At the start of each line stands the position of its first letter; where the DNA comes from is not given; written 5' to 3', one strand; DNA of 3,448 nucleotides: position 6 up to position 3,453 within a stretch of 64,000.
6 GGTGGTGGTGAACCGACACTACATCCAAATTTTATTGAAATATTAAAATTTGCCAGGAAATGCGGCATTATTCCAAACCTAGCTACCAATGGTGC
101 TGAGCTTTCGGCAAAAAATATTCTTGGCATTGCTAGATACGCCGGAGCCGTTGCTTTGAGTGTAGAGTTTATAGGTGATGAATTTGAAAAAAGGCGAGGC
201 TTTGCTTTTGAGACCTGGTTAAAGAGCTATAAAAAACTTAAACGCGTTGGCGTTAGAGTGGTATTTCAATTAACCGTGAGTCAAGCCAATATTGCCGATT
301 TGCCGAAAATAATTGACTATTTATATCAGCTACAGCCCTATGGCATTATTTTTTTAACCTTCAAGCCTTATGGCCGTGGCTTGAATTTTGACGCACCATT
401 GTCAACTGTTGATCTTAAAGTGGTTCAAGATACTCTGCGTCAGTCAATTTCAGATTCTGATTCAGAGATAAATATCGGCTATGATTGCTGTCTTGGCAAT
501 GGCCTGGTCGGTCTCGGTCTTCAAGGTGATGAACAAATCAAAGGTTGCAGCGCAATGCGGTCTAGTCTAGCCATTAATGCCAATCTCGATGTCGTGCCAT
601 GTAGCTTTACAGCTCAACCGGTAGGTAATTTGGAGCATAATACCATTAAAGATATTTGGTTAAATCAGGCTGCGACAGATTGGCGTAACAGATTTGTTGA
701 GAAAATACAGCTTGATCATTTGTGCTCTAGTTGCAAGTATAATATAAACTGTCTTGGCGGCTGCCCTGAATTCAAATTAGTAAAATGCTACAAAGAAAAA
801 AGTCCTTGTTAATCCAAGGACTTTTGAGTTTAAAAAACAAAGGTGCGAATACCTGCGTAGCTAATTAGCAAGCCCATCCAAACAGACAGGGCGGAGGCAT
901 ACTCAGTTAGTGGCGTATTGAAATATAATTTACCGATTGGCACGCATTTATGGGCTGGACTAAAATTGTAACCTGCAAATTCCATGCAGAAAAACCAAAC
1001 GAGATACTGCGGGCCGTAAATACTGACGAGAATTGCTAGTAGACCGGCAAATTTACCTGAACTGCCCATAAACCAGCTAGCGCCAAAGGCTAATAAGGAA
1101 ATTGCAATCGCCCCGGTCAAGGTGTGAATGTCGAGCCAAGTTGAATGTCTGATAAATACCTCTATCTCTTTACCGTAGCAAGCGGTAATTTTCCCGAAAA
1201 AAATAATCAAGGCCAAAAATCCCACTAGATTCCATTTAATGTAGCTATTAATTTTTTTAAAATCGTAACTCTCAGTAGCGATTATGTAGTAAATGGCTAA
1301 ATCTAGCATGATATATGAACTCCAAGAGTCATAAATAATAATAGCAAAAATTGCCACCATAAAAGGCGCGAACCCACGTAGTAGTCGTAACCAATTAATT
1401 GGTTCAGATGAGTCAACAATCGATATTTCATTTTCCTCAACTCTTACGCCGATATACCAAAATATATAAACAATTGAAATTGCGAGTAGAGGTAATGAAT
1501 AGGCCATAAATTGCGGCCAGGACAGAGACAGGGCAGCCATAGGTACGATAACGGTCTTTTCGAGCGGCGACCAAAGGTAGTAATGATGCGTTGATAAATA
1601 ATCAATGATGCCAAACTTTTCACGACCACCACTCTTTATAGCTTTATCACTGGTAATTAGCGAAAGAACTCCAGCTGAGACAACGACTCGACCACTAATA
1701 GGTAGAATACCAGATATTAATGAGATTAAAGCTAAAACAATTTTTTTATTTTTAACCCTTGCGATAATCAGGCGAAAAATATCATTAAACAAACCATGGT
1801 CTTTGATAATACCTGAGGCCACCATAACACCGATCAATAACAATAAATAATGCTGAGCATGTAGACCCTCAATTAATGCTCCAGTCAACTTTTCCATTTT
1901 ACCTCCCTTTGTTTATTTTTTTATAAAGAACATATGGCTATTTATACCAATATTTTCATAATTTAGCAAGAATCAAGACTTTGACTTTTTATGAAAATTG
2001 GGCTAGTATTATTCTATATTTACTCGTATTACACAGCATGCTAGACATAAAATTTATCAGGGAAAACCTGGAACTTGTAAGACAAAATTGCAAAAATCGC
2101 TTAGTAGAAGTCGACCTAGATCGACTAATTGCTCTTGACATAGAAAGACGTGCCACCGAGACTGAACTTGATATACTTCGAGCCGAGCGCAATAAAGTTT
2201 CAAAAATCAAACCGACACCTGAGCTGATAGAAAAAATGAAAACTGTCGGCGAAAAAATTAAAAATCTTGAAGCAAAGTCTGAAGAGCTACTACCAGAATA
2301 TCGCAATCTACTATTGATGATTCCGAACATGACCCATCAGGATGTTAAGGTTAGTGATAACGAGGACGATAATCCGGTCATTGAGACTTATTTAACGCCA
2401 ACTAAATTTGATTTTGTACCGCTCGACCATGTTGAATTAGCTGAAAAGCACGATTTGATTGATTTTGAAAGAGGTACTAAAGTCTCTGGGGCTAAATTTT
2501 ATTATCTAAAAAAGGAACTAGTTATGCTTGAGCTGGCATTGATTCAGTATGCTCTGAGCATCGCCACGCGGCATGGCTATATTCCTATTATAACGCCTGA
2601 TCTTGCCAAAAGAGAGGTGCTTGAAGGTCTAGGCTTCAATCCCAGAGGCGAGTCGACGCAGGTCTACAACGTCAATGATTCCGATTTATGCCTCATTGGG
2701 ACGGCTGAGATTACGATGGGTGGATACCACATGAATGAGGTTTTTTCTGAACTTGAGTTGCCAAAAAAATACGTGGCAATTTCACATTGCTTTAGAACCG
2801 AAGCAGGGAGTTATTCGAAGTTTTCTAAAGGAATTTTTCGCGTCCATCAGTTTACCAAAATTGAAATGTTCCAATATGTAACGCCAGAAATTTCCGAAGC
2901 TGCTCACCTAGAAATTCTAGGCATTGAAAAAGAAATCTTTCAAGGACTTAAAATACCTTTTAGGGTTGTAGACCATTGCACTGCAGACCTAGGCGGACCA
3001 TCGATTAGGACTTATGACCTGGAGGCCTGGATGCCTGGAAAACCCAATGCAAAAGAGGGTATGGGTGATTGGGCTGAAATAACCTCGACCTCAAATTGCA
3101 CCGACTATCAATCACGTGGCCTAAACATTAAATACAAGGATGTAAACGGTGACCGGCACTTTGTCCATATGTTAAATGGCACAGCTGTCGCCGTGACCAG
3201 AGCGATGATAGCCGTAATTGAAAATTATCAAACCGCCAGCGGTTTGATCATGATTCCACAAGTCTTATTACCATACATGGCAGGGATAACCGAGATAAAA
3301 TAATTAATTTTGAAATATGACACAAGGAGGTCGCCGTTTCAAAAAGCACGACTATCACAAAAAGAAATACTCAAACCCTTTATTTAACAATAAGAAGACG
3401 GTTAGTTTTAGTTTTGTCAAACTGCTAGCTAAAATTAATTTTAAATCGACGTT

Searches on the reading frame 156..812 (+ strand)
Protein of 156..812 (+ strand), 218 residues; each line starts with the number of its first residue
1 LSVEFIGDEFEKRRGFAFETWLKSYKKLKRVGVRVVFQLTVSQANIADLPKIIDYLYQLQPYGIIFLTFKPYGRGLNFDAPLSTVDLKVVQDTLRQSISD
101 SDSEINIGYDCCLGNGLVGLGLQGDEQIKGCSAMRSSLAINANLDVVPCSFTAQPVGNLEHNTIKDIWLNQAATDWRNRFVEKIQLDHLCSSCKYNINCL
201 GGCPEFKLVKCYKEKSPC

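Call 15: search_protein_families(library=pfam, proteins=[window:156-812:+], max_evalue=0.001)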
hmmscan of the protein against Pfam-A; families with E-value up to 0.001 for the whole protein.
window:156-812:+ (218 aa): 1 family
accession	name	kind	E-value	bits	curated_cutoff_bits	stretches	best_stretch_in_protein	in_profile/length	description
PF13186.11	SPASM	-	2.7e-09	37.6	21.5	1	131-194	1-67/67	Iron-sulfur cluster-binding domain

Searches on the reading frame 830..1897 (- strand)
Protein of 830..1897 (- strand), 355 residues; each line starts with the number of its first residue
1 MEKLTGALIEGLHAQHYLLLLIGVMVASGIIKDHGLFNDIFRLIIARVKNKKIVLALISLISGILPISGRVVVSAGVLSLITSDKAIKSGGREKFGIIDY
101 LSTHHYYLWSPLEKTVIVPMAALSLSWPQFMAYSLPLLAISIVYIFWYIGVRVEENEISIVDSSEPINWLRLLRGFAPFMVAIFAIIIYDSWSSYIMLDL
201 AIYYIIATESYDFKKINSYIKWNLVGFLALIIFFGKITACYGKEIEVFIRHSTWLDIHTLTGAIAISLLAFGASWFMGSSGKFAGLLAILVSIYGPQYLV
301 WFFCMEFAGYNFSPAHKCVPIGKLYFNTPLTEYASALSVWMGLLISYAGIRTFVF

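Call 15: search_protein_families(library=pfam, proteins=[window:830-1897:-], max_evalue=0.001)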
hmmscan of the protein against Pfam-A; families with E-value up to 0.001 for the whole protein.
window:830-1897:- (355 aa): 1 family
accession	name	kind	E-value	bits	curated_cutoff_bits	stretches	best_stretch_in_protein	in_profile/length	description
PF03600.22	CitMHS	-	0.00012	21.7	31.9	1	18-65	42-90/336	Citrate transporter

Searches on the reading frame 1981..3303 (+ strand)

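Call 15: search_protein_families(library=pfam, proteins=[window:1981-3303:+], max_evalue=0.001)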
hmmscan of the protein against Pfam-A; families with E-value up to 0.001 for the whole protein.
window:1981-3303:+ (440 aa): 2 families
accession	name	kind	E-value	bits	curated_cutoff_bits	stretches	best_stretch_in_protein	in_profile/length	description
PF00587.30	tRNA-synt_2b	-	4e-28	99.1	29.3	1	232-416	7-179/179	tRNA synthetase class II core domain (G, H, P, S and T)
PF02403.27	Seryl_tRNA_N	-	8.3e-21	74.7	28.2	1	20-117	1-107/108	Seryl-tRNA synthetase N-terminal domain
